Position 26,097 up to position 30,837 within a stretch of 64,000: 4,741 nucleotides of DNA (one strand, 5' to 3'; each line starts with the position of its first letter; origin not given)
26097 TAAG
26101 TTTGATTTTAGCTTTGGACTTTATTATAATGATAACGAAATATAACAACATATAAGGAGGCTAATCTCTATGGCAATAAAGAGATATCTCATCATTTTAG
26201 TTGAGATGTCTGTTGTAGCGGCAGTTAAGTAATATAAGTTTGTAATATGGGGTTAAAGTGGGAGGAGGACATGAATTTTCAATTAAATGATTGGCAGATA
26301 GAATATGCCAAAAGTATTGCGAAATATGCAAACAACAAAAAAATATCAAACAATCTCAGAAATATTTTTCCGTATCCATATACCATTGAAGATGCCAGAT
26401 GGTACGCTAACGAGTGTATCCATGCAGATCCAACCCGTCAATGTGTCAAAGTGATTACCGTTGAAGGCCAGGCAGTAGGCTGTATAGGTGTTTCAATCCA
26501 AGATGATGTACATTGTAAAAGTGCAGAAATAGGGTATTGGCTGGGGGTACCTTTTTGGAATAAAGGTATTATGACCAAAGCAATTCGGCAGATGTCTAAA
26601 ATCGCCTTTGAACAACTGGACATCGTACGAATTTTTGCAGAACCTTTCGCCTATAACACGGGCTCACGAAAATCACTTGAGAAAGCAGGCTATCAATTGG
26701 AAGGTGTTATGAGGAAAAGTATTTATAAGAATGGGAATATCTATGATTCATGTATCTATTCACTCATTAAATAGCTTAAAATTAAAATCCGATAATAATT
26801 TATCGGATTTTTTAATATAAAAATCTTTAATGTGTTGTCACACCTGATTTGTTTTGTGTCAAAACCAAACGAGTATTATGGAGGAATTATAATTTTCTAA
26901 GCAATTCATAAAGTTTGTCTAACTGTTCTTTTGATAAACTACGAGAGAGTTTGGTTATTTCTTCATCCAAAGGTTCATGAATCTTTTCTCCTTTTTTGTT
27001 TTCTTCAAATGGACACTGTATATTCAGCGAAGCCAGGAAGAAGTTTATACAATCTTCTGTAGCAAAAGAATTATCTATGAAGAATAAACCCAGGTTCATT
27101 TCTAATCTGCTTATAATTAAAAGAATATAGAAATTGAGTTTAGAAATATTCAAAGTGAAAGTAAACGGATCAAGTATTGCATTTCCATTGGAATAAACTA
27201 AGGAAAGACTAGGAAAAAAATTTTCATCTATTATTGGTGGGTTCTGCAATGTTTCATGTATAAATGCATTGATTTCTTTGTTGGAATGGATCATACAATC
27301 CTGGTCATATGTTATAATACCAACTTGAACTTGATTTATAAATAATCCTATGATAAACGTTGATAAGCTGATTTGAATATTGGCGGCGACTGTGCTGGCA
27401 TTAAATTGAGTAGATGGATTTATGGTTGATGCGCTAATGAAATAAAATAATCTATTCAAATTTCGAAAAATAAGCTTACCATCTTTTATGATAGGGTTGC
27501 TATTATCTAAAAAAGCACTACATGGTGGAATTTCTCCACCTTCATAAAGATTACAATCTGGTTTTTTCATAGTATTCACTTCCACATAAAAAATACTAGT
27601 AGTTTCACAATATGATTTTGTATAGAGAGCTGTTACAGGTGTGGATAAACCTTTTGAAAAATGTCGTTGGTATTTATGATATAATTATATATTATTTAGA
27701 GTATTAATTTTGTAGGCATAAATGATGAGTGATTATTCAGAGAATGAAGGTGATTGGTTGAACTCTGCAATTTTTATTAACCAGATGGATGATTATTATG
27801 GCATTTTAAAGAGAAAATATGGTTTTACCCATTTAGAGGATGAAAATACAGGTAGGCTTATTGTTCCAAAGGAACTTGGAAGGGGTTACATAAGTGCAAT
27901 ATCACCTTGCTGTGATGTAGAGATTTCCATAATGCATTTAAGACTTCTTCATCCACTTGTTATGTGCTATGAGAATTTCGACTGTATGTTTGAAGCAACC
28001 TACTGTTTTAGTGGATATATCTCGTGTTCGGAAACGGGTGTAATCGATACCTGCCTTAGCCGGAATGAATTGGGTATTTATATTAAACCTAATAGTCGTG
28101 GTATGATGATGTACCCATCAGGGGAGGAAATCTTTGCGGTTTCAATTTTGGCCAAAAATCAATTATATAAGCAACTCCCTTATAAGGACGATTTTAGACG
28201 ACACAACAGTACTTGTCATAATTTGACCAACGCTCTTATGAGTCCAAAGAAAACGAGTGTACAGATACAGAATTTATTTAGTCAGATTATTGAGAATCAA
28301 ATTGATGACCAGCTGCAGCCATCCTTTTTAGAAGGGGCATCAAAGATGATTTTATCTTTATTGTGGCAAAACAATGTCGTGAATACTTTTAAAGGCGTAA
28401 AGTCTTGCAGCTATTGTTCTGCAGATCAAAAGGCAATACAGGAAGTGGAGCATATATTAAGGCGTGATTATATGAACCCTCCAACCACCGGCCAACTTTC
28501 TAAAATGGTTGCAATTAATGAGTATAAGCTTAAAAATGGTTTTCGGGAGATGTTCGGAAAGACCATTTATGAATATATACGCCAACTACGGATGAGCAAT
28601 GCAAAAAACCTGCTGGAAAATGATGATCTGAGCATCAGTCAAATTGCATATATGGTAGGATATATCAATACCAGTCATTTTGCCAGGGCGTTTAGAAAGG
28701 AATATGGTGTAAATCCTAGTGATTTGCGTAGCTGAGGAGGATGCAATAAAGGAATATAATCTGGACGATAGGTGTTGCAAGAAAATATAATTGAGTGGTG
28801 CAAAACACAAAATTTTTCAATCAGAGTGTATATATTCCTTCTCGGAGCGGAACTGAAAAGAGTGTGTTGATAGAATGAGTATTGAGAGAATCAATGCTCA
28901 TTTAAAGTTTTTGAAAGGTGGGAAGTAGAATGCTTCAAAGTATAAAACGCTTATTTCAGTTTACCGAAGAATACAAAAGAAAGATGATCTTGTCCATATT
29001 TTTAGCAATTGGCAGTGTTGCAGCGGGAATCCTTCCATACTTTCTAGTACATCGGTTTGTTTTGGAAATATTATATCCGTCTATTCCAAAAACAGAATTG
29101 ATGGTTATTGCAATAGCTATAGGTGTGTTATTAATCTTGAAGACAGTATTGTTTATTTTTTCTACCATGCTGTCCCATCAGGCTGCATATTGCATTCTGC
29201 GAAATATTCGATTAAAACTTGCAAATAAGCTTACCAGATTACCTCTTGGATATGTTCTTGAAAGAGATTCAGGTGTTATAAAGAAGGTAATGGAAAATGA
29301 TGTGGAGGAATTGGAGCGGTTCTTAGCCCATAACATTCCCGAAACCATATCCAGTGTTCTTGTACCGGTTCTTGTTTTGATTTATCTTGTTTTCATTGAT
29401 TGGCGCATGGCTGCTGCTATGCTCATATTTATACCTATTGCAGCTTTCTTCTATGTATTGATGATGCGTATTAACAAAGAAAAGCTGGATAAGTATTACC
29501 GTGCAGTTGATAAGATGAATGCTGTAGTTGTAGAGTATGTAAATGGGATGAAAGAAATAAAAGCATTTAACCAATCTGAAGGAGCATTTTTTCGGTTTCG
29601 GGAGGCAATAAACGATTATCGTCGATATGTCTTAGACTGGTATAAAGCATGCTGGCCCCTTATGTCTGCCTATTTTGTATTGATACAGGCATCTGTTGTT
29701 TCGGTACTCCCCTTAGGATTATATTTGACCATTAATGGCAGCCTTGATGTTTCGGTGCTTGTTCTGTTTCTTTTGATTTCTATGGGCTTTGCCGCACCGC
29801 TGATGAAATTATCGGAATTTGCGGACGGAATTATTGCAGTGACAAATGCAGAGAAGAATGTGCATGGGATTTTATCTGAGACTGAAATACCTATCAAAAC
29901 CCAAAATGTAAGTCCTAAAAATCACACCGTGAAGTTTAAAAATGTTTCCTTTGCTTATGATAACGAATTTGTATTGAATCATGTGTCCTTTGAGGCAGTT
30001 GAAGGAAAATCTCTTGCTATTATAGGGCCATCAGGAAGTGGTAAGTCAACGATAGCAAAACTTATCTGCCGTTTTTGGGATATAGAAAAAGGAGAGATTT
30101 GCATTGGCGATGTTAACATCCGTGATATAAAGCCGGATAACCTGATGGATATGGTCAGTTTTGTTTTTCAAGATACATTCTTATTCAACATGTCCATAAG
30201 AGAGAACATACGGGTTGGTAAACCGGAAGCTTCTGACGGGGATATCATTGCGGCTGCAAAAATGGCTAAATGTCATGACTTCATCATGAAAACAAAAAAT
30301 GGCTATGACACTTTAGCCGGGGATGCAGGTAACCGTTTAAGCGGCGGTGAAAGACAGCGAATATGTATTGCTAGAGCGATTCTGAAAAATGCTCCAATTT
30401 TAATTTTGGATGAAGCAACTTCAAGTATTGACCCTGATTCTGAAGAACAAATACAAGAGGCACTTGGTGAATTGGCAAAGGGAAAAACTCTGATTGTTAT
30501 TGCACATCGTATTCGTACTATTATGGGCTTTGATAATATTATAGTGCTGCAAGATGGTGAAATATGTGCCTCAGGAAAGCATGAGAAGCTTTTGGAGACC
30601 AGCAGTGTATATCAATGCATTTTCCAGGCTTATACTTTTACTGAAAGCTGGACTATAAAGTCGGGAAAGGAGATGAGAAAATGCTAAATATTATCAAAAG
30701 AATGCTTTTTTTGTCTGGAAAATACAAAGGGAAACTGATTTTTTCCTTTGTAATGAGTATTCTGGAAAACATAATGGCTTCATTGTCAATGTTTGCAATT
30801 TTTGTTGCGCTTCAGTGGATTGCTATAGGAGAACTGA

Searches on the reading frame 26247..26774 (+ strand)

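Call 62: search_protein_families(library=pfam, proteins=[window:26247-26774:+], max_evalue=0.00001)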
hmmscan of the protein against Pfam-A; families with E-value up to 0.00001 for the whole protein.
window:26247-26774:+ (175 aa): 3 families
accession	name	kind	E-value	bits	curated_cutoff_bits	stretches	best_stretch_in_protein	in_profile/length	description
PF13302.13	Acetyltransf_3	-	9e-21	75.5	25.4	1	13-150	4-138/138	Acetyltransferase (GNAT) domain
PF00583.31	Acetyltransf_1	-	5.5e-10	40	20.7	1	41-149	12-116/116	Acetyltransferase (GNAT) family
PF13420.13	Acetyltransf_4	-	1.9e-07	31.7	24.3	1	70-169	55-154/155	Acetyltransferase (GNAT) domain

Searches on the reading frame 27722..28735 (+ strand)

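Call 62: search_protein_families(library=pfam, proteins=[window:27722-28735:+], max_evalue=0.00001)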
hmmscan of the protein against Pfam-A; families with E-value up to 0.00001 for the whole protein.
window:27722-28735:+ (337 aa): 2 families
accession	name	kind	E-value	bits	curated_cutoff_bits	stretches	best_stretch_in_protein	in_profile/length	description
PF12833.13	HTH_18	-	2.9e-22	79.2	33.6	1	259-336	1-78/80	Helix-turn-helix domain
PF00165.29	HTH_AraC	-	1.7e-09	38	26.6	1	299-336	2-41/42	Bacterial regulatory helix-turn-helix proteins, AraC family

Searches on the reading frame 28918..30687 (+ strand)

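Call 63: search_protein_families(library=pfam, proteins=[window:28918-30687:+], max_evalue=0.00001)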
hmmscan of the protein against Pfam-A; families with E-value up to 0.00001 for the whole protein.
window:28918-30687:+ (589 aa): 3 families
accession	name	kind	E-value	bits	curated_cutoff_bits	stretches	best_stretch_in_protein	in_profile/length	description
PF00664.28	ABC_membrane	-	1.1e-30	107.8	28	1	24-294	2-273/274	ABC transporter transmembrane region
PF00005.33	ABC_tran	-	1.9e-29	103.4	25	1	353-502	1-137/137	ABC transporter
PF02463.25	SMC_N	-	1.8e-07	31.3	40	0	367-543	28-210/220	RecF/RecN/SMC N terminal domain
